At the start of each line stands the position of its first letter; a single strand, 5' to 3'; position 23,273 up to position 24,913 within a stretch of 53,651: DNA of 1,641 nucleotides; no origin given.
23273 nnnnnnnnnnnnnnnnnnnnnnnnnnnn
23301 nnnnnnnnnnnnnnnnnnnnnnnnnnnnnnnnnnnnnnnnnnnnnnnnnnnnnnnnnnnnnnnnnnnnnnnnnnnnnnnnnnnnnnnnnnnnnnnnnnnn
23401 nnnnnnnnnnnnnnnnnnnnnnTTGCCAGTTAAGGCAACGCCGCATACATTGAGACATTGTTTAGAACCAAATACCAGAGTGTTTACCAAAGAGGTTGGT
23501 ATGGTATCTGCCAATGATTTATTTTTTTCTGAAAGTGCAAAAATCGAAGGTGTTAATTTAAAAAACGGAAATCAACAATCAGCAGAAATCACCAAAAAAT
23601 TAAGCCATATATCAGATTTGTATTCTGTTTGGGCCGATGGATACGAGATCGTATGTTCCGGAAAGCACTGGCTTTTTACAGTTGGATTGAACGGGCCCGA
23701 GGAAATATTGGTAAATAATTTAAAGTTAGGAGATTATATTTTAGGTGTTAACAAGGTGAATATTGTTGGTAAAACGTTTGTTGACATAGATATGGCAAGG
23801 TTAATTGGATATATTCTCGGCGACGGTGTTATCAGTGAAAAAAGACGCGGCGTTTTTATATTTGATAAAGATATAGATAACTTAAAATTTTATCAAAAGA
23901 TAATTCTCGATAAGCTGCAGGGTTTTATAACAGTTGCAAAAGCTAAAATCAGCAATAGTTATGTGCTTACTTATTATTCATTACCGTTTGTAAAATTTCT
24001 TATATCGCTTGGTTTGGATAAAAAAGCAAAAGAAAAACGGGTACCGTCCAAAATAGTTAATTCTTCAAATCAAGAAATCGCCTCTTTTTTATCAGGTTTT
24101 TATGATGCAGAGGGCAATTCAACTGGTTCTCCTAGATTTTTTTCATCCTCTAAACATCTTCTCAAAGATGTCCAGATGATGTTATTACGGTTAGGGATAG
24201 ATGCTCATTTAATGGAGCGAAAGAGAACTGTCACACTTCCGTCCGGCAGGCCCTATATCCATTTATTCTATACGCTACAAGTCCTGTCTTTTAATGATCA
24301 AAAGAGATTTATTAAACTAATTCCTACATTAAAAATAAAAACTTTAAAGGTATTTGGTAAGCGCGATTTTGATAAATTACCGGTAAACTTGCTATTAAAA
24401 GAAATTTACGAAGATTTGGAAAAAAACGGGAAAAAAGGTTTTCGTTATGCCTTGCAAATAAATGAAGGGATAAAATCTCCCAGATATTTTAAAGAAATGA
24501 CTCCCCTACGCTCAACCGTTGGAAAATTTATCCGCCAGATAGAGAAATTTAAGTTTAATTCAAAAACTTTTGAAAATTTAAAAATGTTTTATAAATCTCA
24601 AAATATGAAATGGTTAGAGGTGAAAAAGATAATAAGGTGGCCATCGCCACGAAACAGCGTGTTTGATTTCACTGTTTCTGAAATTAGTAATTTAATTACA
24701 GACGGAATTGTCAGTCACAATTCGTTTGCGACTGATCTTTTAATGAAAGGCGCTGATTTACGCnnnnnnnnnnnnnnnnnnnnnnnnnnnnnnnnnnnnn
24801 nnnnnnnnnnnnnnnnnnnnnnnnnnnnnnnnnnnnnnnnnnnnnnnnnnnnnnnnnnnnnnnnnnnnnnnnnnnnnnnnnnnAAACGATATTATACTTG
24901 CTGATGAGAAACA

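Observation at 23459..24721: Full-size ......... intein inserted in the active site of a Xer-type tyrosine recombinase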

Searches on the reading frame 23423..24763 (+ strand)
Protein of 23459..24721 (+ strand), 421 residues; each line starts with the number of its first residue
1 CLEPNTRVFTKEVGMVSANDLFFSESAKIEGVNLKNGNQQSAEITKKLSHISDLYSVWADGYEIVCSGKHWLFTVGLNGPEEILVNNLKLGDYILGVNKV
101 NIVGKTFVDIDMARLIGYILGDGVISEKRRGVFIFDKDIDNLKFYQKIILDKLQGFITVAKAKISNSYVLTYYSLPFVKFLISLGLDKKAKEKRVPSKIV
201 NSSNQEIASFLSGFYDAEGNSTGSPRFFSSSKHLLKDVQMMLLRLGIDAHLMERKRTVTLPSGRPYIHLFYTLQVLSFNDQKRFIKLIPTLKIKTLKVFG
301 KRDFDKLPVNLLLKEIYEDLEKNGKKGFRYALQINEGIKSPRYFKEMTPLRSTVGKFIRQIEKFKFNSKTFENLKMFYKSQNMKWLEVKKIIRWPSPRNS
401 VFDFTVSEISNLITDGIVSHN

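Call 4: search_protein_families(library=pfam, proteins=[window:23459-24721:+], max_evalue=0.1)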
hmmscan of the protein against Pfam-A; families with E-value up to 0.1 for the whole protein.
seq(421 aa): 2 families
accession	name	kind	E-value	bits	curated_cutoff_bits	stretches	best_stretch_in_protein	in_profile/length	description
PF14528.11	LAGLIDADG_3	-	3e-16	59.9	22.5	2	207-288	3-81/82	LAGLIDADG-like domain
PF14890.11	Intein_splicing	-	1.9e-12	47.7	35.8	1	16-421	10-155/155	Intein splicing domain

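Call 5: search_protein_families(library=ncbifam, proteins=[window:23459-24721:+], max_evalue=0.1)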
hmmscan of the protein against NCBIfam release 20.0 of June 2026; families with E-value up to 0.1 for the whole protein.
seq(421 aa): 12 families
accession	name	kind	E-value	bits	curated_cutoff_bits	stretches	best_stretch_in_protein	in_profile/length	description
NF005852.0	PRK07773.1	equivalog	5.3e-14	51.5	780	1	1-421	398-826/886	replicative DNA helicase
NF006207.0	PRK08332.1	equivalog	1e-12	46.2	2400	1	60-255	955-1147/1684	vitamin B12-dependent ribonucleotide reductase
NF011491.0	PRK14898.1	equivalog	1.5e-08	33.2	783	1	100-421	233-543/860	DNA-directed RNA polymerase subunit A''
NF045703.1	rSAM_Tes_intein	exception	3.6e-08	31.7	1700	1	99-335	358-594/1040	tetraether lipid synthase Tes, intein-containing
NF003157.0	PRK04132.1-2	equivalog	5.3e-08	31.2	1103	1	85-255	146-315/864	replication factor C small subunit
NF011303.0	PRK14715.1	equivalog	4.4e-07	27.4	1585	1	96-252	1103-1263/1627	DNA-directed DNA polymerase II large subunit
NF011418.0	PRK14845.1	equivalog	1.6e-06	26.2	756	1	1-277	24-300/1049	translation initiation factor IF-2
NF038098.1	GyrA_w_intein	exception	1.7e-06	26.2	1850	1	57-255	178-390/1232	intein-containing DNA gyrase subunit A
NF011287.0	PRK14698.1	equivalog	1.1e-05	23.7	1238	1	106-252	387-534/1017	V-type ATP synthase subunit A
NF038162.1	RtcB_rel_intein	exception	2.5e-05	22.4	1150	0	112-252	240-414/961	intein-containing RtcB family protein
TIGR01443.1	intein_Cterm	domain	0.0021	18.2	15.6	1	401-421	2-23/24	intein C-terminal splicing region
TIGR01445.1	intein_Nterm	domain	0.046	14.7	24.5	0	1-74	1-83/83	intein N-terminal splicing region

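Call 22: search_protein_representatives(protein=window:23459-24721:+)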
Query: 421 residues. Proteins with E-value up to 0.001 (for the whole library): 2008; up to 1e-10: 210; up to 1e-30: 27. The best 150 are listed.
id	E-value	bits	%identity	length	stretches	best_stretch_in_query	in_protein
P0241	9.8e-119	413.4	53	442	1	48-421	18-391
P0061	1.2e-115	403.2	51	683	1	1-421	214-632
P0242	1.2e-94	334.1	43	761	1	1-421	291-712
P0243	1.5e-89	317.3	42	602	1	1-421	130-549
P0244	3.8e-80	286.3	40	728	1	1-421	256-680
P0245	9.1e-77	275.2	39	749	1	1-421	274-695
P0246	5.8e-76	272.5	37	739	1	1-421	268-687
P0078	7.2e-76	272.2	40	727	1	1-421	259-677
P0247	9.4e-74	265.3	39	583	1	1-421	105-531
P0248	2.6e-71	257.2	39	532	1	1-421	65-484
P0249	4.4e-71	256.5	40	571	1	1-421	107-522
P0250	1.4e-66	241.7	41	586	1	1-328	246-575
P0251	1.9e-66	241.2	38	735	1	1-421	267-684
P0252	2.1e-65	237.8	35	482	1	1-421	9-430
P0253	5.2e-64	233.2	37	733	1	1-421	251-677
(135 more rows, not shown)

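Call 25: search_protein_families(library=pfam, alignment_id=A1, max_evalue=0.001)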
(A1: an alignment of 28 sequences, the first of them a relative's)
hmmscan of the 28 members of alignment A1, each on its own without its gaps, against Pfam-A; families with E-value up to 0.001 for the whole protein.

A. member 1, P0241 (442 aa): 3 families
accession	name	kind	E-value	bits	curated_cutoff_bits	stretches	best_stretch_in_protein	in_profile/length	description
PF14528.11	LAGLIDADG_3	-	3.8e-17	62.7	22.5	2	177-258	3-81/82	LAGLIDADG-like domain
PF14890.11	Intein_splicing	-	2.7e-12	47.2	35.8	1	2-391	27-155/155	Intein splicing domain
PF00589.27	Phage_integrase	-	5.1e-11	43.1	27.1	1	392-427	135-170/172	Phage integrase family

B. families by the number of members that match (of 28 scanned): 7 families
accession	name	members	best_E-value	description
PF00589.27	Phage_integrase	28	4.4e-37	Phage integrase family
PF14528.11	LAGLIDADG_3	28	4.8e-21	LAGLIDADG-like domain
PF14890.11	Intein_splicing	27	1.3e-27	Intein splicing domain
PF02899.23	Phage_int_SAM_1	8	8.5e-13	Phage integrase, N-terminal SAM-like domain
PF13495.12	Phage_int_SAM_4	7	7.3e-09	Phage integrase, N-terminal SAM-like domain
PF13102.12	Phage_int_SAM_5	5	9.9e-07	Phage integrase SAM-like domain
PF05204.19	Hom_end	1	2.2e-07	Homing endonuclease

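Call 26: search_protein_families(library=pfam, alignment_id=A2, max_evalue=0.001)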
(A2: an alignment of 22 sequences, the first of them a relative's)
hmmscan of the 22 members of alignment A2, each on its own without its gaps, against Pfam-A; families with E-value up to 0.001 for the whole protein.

A. member 1, P0266 (885 aa): 3 families
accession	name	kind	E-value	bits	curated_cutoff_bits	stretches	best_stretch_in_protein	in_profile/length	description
PF14528.11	LAGLIDADG_3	-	5.5e-43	145.6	22.5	4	734-828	3-80/82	LAGLIDADG-like domain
PF08423.17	Rad51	-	1.8e-35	122.8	22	2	436-532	34-130/244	Rad51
PF14890.11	Intein_splicing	-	2.5e-31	109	35.8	2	79-438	40-155/155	Intein splicing domain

B. families by the number of members that match (of 22 scanned): 47 families (the first 25 are shown)
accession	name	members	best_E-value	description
PF14528.11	LAGLIDADG_3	22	1.6e-59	LAGLIDADG-like domain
PF14890.11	Intein_splicing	22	1.3e-52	Intein splicing domain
PF05204.19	Hom_end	9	2.1e-11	Homing endonuclease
PF14527.11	LAGLIDADG_WhiA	7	7.2e-09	WhiA LAGLIDADG-like domain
PF02867.20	Ribonuc_red_lgC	4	1.3e-126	Ribonucleotide reductase, barrel domain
PF00317.26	Ribonuc_red_lgN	4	5.6e-23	Ribonucleotide reductase, all-alpha domain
PF12637.14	TSCPD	3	1.6e-20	TSCPD domain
PF03161.18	LAGLIDADG_2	3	8.7e-14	LAGLIDADG DNA endonuclease family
PF08423.17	Rad51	2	7.1e-88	Rad51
PF00437.27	T2SSE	2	1.5e-27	Type II/IV secretion system protein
PF10996.14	Beta-Casp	2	4.6e-27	Beta-Casp domain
PF07521.17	RMMBL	2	1.5e-16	Zn-dependent metallo-hydrolase RNA specificity domain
PF03237.21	Terminase_6N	2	2.4e-08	Terminase large subunit, T4likevirus-type, N-terminal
PF16661.11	Lactamase_B_6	2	5.5e-08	Metallo-beta-lactamase superfamily domain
PF13481.12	AAA_25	2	1.6e-05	AAA domain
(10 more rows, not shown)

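Call 31: find_related_loci(query=A3, collection=genome_contigs, flank=4000)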
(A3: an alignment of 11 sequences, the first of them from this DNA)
Query A3 (447 aa) in genome_contigs; peptide patterns used: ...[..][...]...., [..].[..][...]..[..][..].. (x = any residue, [..] = any of these).
120 stretches matched a pattern; 83 encode a relative of the query (tblastn E <= 1e-3); the best 80 are kept; 80 distinct loci.
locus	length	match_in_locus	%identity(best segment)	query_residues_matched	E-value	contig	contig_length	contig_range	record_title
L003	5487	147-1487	61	1-447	6e-179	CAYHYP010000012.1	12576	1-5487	MAG TPA_asm: uncultured Gammaproteobacteria bacterium isolate ERP119705_co16_27 genome assembly, contig: NODE_4009_lengt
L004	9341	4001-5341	59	1-447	1e-173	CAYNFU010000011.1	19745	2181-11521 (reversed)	MAG TPA_asm: uncultured Gammaproteobacteria bacterium isolate SRP050083_co2_220 genome assembly, contig: NODE_1867_lengt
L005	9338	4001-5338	56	1-447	4e-166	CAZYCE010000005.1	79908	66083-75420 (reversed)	MAG TPA_asm: uncultured Gammaproteobacteria bacterium isolate binchicken_co220_61 genome assembly, contig: NODE_118_leng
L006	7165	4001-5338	57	1-447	9e-165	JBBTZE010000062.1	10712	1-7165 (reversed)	MAG: Patescibacteria group bacterium isolate H51-bin069_1 H51_bin069_1_000000000062, whole genome shotgun sequence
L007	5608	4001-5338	57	1-447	5e-162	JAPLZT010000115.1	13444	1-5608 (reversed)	MAG: Candidatus Woesebacteria bacterium isolate LacPavin_0920_WC90_MAG_37_8 LacPavin_0920_WC90_scaffold_1931111, whole g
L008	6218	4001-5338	56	1-447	2e-159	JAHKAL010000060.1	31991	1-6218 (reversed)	MAG: Patescibacteria group bacterium isolate Undefined_mixed_planktonic.mb.4 Undefined_mixed_pla.mb.4_k141_1080910, whol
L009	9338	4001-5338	57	1-447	3e-156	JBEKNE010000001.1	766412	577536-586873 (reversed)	MAG: Candidatus Microgenomates bacterium isolate SPRUCE 40 SPRUCE_40_1, whole genome shotgun sequence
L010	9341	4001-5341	56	1-447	6e-151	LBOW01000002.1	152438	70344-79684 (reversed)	MAG: Candidatus Woesebacteria bacterium GW2011_GWB1_33_22 UR35_C0002, whole genome shotgun sequence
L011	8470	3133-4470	48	1-447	1e-140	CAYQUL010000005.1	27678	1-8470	MAG TPA_asm: uncultured Gammaproteobacteria bacterium isolate SRP342105_co1_495 genome assembly, contig: NODE_2240_lengt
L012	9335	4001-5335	50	1-447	5e-137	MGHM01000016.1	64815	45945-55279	MAG: Candidatus Woesebacteria bacterium RIFCSPLOWO2_01_FULL_44_24b rifcsplowo2_01_scaffold_423, whole genome shotgun seq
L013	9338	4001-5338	49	1-447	2e-132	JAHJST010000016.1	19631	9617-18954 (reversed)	MAG: Patescibacteria group bacterium isolate OS_PC_MetaG.mb.27 OS_PC_MetaG.mb.27_k141_504951, whole genome shotgun seque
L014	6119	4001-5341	56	1-447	3e-158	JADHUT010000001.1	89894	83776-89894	MAG: Candidatus Microgenomates bacterium isolate BS150m-G53 BS-150m-C157, whole genome shotgun sequence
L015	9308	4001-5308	44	1-447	4e-115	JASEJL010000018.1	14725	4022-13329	MAG: Patescibacteria group bacterium isolate Yes71-31 NODE_899_length_14725_cov_31.039127, whole genome shotgun sequence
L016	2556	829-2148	46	4-447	2e-119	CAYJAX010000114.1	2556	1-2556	MAG TPA_asm: Candidatus Woesearchaeota archaeon isolate ERP119705_co9_178 genome assembly, contig: NODE_90384_length_255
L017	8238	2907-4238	45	1-447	5e-110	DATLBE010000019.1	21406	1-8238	MAG TPA_asm: Nevskiaceae bacterium isolate SMAG_U14290 k141_2360016, whole genome shotgun sequence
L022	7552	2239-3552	44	7-447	2e-104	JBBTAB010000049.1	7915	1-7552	MAG: Nanoarchaeota archaeon isolate H43-bin082_1 H43_bin082_1_000000000049, whole genome shotgun sequence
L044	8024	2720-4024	39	8-447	4e-90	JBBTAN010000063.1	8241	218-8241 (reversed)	MAG: Nanoarchaeota archaeon isolate H43-bin069_1 H43_bin069_1_000000000063, whole genome shotgun sequence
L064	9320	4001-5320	35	7-447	2e-71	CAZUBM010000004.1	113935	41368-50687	MAG TPA_asm: uncultured Nitrososphaerota archaeon isolate binchicken_co349_52 genome assembly, contig: NODE_9_length_113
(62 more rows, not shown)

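Call 41: search_solved_structures(query=window:23459-24721:+, max_evalue=0.01, show_alignments=2)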
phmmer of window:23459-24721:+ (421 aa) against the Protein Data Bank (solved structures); distinct sequences matched with E-value up to 0.01: 3.
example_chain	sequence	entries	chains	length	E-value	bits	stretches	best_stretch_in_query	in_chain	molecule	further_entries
7qsu_A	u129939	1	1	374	1e-05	28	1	107-251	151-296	V-ATPase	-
7qss_A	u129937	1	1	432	1.7e-05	27.2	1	107-251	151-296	V-type ATP synthase alpha chain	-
1dq3_A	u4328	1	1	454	0.00016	24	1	85-257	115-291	ENDONUCLEASE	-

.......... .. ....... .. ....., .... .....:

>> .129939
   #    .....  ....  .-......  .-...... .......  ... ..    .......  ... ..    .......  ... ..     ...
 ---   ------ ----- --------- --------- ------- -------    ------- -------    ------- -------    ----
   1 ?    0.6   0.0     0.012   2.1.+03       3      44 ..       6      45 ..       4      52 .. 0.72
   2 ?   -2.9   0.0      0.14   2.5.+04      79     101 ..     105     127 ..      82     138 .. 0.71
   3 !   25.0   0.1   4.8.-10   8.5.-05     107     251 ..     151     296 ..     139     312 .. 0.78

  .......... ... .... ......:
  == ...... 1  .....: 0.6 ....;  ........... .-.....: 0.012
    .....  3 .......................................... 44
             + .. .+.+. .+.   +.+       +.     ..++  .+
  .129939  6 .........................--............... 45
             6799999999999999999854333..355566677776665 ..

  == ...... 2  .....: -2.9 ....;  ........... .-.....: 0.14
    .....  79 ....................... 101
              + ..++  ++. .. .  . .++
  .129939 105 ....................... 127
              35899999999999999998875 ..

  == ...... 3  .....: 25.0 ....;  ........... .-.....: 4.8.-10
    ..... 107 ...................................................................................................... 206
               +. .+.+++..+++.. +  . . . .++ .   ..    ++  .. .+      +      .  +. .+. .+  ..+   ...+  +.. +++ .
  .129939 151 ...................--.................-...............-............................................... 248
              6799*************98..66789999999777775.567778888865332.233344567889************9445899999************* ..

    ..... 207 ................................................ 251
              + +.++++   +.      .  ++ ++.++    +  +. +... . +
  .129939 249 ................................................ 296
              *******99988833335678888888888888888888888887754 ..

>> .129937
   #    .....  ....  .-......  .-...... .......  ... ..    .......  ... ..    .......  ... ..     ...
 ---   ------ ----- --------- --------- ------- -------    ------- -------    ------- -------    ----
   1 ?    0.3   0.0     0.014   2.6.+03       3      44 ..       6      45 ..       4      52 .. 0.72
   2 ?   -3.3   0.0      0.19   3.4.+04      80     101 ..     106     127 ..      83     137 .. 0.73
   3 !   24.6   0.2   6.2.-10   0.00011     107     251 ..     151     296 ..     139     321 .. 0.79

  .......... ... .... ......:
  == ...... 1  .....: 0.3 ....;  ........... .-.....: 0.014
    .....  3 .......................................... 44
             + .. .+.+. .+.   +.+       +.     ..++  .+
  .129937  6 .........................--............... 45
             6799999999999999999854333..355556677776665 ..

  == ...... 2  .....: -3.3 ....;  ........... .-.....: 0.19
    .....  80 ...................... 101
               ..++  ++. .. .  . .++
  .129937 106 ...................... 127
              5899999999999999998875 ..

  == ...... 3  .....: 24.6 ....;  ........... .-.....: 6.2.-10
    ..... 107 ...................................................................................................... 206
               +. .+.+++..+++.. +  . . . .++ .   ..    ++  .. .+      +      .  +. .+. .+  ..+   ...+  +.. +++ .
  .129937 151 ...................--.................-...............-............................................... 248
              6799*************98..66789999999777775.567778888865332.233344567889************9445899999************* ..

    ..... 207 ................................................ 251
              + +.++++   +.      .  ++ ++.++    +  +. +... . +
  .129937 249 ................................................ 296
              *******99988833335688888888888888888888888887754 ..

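Call 49: search_protein_families(library=ncbifam, proteins=[L064:512-3280:-, L064:5448-6389:-, L064:6389-8128:-, L064:8136-9311:-, L022:654-1088:+, L022:1092-1574:+, L022:4811-5509:+, L022:6303-7154:-, L044:1413-2057:+, L044:50-571:+], max_evalue=0.00001)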
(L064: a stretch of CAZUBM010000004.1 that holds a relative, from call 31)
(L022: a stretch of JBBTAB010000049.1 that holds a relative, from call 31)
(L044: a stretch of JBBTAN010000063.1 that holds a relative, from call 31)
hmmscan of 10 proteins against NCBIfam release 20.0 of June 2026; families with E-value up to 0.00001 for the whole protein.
L064:512-3280:- (922 aa): 4 families
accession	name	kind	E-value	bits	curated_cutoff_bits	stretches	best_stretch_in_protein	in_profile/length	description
TIGR03300.1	assembly_YfgL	equivalog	2.3e-19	69.3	285.2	2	40-200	57-216/377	outer membrane protein assembly factor BamB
NF041516.1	PA2928_fam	subfamily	3.3e-10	39.9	70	0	186-244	71-133/376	PA2928 family protein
NF008351.0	PRK11138.1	equivalog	3.4e-09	35.7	423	0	43-164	64-188/394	outer membrane protein assembly factor BamB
TIGR03075.1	PQQ_enz_alc_DH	subfamily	6.1e-06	25.1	480.05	0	104-168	446-507/530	PQQ-dependent dehydrogenase, methanol/ethanol family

L064:5448-6389:- (313 aa): 1 family
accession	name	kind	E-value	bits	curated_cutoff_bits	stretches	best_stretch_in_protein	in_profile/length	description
NF007589.0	PRK10226.1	equivalog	8.9e-58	195.7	567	1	7-297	6-301/321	beta-aspartyl-peptidase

L064:6389-8128:- (579 aa): 10 families
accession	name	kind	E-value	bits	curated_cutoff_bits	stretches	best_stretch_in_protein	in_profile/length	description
NF003169.0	PRK04156.1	equivalog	3.6e-159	531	516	1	4-579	6-567/567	glutamate--tRNA ligase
TIGR00463.1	gltX_arch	equivalog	3.2e-150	501.3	401.75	1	7-578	5-559/560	glutamate--tRNA ligase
TIGR00440.1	glnS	equivalog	5.9e-82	276.2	425.8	1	97-491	2-387/524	glutamine--tRNA ligase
NF011291.0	PRK14703.1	equivalog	2.2e-81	274.2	681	1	92-491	28-421/769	glutamine--tRNA ligase/YqeY domain fusion protein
TIGR00464.1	gltX_bact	equivalog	6.3e-17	61.6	289.95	1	96-336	2-232/470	glutamate--tRNA ligase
NF004315.1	PRK05710.1-4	equivalog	3.5e-13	49.6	250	1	98-326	1-231/274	tRNA glutamyl-Q(34) synthetase GluQRS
NF004314.0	PRK05710.1-3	equivalog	3e-12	46.5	256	1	96-208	7-109/297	tRNA glutamyl-Q(34) synthetase GluQRS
TIGR03838.1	queuosine_YadB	equivalog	1.7e-11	44.1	276.7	1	97-344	2-232/272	tRNA glutamyl-Q(34) synthetase GluQRS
NF004313.0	PRK05710.1-2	equivalog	2.4e-07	30.2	380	0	97-205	6-104/299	tRNA glutamyl-Q(34) synthetase GluQRS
NF004312.0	PRK05710.1-1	equivalog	9.2e-07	28.5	453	0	95-210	13-118/306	tRNA glutamyl-Q(34) synthetase GluQRS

L064:8136-9311:- (391 aa): 0 families

L022:654-1088:+ (145 aa): 0 families

L022:1092-1574:+ (161 aa): 0 families

L022:4811-5509:+ (233 aa): 2 families
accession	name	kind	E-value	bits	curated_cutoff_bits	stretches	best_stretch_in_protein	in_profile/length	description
NF000642.1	PRK00024.1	equivalog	4.1e-71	239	180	1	13-231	1-210/212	RadC family protein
TIGR00608.1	radc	subfamily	2.7e-64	216.9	133.85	1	11-229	1-214/218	RadC family protein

L022:6303-7154:- (283 aa): 1 family
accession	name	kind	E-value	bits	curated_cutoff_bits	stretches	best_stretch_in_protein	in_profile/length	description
NF008573.0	PRK11525.1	equivalog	8.6e-06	25.3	242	0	121-248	122-245/288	DNA damage-inducible protein D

L044:1413-2057:+ (215 aa): 15 families
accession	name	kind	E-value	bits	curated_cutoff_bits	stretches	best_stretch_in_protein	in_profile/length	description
TIGR02247.1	HAD-1A3-hyp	subfamily_domain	1.4e-30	106.6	125.4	1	7-204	2-201/211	epoxide hydrolase N-terminal domain-like phosphatase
TIGR02253.1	CTE7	subfamily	1.7e-16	60.7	169.75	1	6-203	1-199/221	TIGR02253 family HAD-type hydrolase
TIGR01509.1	HAD-SF-IA-v3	subfamily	4.8e-14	52.8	29.4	1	81-197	41-153/154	HAD-IA family hydrolase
NF006991.0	PRK09456.1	equivalog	1.3e-11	44.6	295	1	47-203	33-189/199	glucose-1-phosphatase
TIGR02254.1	YjjG_YfnB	equivalog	1.4e-10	41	159.9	1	60-202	51-200/223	YjjG family noncanonical pyrimidine nucleotidase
TIGR01428.1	HAD_type_II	equivalog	1.9e-10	41.1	125.4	1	8-197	2-189/197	haloacid dehalogenase type II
TIGR02252.1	DREG-2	subfamily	8.8e-10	38.7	155.2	1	104-197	109-203/203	HAD hydrolase, REG-2-like, family IA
TIGR01662.1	HAD-SF-IIIA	subfamily_domain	7.9e-09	35.7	44.6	1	92-200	17-140/141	HAD-IIIA family hydrolase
NF046057.1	bifunc_MtlD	equivalog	3.8e-08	32.2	800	1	84-202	75-195/683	bifunctional mannitol-1-phosphate dehydrogenase/phosphatase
TIGR01993.1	Pyr-5-nucltdase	equivalog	1.1e-07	31.8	142.9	1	101-197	85-182/183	pyrimidine 5'-nucleotidase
NF009695.0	PRK13222.1-2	equivalog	2.1e-07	30.6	225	1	84-196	74-191/226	phosphoglycolate phosphatase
NF053830.1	RUBPPhHalo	equivalog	8.2e-07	28.9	330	1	90-203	93-208/234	ribulose-1,5-bisphosphate 5-phosphatase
TIGR01493.1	HAD-SF-IA-v2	subfamily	1.5e-06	28.5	39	1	140-189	109-159/161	HAD-IA family hydrolase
TIGR02009.1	PGMB-YQAB-SF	subfamily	6.2e-06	26.5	153.35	0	7-195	1-183/186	beta-phosphoglucomutase family hydrolase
NF009804.0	PRK13288.1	equivalog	7.4e-06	25.6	218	0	107-196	89-179/215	pyrophosphatase PpaX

L044:50-571:+ (174 aa): 0 families
